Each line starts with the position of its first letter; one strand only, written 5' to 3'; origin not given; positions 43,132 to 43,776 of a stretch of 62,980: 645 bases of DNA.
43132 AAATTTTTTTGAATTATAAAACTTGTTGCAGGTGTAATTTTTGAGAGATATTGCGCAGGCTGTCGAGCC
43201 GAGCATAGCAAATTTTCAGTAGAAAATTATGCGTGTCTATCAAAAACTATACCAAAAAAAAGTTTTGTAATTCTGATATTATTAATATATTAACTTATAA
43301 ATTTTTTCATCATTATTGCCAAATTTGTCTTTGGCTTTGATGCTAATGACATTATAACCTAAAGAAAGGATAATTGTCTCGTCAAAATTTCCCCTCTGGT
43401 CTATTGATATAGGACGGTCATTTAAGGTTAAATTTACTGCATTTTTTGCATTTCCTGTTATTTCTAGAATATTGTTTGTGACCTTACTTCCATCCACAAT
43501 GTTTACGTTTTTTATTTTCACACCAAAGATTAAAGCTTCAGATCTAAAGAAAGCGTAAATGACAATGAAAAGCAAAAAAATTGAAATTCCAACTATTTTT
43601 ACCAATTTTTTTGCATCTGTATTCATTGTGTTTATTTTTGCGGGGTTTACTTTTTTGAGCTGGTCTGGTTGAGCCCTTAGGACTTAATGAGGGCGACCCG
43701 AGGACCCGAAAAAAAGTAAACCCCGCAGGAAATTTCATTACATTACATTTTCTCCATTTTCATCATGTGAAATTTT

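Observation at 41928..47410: Every intergenic spacer from efp to 47.4 kb is occupied by a nested-hairpin element, clustered around DNA-metabolism genes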

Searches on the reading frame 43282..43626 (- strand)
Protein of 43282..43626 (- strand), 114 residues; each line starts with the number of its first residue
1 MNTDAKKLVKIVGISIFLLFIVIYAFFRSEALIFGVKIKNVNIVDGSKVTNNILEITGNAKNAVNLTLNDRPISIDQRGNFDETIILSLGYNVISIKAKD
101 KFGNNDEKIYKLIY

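Call 49: search_protein_families(library=pfam, proteins=[window:43282-43626:-], max_evalue=0.01)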
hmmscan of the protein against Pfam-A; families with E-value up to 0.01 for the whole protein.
window:43282-43626:- (114 aa): 1 family
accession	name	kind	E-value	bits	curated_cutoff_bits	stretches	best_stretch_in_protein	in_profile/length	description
PF09136.16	Glucodextran_B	-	2.9e-10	40.3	27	1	44-109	9-76/83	Glucodextranase, domain B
